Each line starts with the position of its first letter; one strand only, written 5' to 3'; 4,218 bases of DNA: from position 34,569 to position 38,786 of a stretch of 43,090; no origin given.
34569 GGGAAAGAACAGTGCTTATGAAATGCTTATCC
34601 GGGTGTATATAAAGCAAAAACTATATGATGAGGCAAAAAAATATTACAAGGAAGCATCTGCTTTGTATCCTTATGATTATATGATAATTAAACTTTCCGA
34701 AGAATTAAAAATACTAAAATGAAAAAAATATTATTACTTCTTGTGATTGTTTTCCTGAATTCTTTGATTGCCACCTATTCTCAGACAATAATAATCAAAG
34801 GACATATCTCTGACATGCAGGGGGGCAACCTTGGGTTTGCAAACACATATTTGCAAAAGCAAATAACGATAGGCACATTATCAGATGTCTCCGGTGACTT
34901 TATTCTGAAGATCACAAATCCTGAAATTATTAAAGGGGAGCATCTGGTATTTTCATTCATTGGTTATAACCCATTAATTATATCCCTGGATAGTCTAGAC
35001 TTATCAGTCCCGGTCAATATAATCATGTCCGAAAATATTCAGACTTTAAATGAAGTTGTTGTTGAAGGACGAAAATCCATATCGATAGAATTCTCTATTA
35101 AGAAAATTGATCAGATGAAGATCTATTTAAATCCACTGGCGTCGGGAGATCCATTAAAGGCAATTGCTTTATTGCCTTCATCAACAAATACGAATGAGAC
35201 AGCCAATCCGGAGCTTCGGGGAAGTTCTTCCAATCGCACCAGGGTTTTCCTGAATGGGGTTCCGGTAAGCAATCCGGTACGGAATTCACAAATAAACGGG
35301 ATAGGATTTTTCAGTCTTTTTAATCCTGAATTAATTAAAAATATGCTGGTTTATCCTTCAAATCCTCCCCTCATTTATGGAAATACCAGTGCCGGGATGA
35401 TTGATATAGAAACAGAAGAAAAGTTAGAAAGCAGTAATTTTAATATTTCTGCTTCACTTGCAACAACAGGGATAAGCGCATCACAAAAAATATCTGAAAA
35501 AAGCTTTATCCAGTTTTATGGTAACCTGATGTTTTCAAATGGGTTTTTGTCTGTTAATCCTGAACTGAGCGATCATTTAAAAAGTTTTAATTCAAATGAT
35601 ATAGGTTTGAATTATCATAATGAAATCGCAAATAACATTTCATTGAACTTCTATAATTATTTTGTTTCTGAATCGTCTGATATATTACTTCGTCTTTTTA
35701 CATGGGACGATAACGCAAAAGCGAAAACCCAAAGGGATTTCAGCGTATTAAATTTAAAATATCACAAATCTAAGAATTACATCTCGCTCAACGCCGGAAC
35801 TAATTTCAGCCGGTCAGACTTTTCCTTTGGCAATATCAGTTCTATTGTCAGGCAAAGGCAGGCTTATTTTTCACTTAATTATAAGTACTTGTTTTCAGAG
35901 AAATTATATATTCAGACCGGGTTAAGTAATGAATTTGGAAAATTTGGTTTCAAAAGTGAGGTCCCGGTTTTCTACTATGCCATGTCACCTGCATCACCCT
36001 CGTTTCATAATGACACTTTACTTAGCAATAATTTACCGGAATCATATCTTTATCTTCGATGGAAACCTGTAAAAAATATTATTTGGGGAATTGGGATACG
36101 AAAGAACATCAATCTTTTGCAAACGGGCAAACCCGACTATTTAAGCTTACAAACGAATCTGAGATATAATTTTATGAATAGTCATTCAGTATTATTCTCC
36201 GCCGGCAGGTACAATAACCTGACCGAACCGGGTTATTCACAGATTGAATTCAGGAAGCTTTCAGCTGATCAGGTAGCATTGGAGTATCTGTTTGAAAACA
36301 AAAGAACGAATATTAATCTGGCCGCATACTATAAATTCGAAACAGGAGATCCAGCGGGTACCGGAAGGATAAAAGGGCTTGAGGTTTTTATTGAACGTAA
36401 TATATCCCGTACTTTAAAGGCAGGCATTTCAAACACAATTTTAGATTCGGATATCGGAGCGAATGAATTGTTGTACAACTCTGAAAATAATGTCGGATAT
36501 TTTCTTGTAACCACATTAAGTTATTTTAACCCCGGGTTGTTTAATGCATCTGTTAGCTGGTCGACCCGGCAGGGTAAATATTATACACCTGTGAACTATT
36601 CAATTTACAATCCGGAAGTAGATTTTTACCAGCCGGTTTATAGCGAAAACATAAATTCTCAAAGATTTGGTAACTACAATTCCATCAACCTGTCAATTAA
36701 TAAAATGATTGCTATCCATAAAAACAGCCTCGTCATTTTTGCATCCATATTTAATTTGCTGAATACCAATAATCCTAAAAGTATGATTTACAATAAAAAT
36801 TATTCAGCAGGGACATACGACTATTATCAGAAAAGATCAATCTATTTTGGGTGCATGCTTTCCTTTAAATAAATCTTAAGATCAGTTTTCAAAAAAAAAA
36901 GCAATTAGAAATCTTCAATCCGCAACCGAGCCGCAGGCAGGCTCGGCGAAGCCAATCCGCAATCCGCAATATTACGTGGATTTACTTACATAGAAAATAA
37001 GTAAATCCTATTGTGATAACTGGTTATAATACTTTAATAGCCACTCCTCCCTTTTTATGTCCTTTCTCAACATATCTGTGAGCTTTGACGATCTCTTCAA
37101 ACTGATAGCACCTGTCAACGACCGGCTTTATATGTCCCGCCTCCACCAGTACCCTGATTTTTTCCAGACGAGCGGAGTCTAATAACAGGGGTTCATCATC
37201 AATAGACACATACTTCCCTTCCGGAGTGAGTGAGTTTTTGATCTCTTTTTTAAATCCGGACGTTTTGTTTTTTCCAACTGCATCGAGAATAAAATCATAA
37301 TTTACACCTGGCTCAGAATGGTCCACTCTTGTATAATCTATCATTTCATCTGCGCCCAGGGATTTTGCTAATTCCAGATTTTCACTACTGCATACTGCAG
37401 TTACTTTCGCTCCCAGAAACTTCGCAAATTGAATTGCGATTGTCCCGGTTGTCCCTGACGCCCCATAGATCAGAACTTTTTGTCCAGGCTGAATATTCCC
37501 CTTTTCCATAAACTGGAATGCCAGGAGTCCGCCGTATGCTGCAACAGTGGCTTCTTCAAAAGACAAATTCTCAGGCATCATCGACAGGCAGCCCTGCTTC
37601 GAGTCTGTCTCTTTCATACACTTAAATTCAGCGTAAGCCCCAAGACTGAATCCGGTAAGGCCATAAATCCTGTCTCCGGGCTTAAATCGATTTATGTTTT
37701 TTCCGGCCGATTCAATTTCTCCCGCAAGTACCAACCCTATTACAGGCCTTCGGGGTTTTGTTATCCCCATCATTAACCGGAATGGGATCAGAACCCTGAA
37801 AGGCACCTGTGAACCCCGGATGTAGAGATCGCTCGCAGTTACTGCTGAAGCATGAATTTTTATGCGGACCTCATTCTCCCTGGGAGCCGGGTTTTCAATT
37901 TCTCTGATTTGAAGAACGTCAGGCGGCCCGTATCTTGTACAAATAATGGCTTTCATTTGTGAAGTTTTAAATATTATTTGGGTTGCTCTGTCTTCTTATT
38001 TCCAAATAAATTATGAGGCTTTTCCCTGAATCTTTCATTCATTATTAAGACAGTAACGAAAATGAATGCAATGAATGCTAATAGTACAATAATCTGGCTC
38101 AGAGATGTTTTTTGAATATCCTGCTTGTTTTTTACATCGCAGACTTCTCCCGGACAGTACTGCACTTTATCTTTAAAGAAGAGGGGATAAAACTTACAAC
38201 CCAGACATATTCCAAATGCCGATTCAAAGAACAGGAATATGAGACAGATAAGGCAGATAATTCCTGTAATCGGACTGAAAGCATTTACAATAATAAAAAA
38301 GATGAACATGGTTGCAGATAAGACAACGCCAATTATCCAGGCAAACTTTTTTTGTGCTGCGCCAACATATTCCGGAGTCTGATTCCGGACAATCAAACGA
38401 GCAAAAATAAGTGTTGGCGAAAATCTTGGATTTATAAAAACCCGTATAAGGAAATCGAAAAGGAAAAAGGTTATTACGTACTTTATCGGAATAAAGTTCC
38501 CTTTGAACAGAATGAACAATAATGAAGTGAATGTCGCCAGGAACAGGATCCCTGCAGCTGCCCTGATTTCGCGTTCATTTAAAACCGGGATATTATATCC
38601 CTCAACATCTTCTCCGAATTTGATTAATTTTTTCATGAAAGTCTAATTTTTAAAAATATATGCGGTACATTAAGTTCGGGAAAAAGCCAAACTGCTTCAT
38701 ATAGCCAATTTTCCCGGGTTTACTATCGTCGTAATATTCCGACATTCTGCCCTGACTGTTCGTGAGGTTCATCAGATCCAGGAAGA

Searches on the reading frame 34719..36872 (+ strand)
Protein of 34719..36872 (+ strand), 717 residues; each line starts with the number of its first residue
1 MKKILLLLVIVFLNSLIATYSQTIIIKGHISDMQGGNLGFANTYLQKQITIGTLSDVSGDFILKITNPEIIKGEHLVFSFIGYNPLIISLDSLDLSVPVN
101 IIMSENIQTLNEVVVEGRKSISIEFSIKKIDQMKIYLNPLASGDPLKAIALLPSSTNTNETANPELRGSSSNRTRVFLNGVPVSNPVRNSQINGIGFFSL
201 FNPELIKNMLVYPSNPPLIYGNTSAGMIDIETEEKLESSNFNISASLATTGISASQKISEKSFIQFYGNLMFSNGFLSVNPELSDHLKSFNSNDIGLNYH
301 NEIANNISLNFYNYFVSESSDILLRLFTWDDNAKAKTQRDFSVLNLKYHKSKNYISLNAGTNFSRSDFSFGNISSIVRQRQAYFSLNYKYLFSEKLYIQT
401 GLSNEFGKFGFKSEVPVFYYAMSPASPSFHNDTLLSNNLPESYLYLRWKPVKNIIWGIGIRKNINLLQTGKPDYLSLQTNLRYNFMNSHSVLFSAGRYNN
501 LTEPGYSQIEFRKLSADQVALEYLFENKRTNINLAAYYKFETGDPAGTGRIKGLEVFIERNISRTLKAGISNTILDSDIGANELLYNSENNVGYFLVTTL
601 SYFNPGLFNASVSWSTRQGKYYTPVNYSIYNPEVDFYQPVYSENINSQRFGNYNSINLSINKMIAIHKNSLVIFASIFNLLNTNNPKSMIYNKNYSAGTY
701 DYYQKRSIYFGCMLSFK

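Call 6: search_protein_families(library=pfam, proteins=[window:34719-36872:+])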
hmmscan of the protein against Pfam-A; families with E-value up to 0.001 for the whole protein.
window:34719-36872:+ (717 aa): 2 families
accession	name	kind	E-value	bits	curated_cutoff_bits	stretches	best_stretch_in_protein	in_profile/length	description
PF13715.12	CarbopepD_reg_2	-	1.1e-08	35.4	32.2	1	26-115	1-88/88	CarboxypepD_reg-like domain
PF07715.20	Plug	-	8e-08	33.2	23.9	1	154-226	38-105/107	TonB-dependent Receptor Plug Domain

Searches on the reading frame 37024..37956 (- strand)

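Call 5: search_protein_families(library=pfam, proteins=[window:37024-37956:-])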
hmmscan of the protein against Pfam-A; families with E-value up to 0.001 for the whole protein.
window:37024-37956:- (310 aa): 3 families
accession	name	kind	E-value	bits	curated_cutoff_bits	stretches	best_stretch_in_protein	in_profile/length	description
PF13602.12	ADH_zinc_N_2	-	2.4e-18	67.8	27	2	263-305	89-132/134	Zinc-binding dehydrogenase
PF00107.32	ADH_zinc_N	-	1.1e-11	45.2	31.8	1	171-233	3-72/129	Zinc-binding dehydrogenase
PF08240.17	ADH_N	-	4.2e-09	37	23.5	1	27-117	2-97/104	Alcohol dehydrogenase GroES-like domain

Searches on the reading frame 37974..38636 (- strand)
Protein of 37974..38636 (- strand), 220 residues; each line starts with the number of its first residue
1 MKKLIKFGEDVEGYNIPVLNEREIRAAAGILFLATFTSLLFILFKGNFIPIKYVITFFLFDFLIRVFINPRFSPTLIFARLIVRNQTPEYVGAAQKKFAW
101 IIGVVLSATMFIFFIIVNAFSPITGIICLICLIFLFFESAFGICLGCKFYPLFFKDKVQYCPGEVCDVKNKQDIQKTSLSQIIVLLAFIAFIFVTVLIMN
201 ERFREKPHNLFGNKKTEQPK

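Call 5: search_protein_families(library=pfam, proteins=[window:37974-38636:-])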
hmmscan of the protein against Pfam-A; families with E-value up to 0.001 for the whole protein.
window:37974-38636:- (220 aa): 1 family
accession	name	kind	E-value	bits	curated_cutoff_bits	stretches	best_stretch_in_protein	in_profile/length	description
PF14340.12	DUF4395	-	1.4e-28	100.3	24.5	1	20-153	2-128/130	Domain of unknown function (DUF4395)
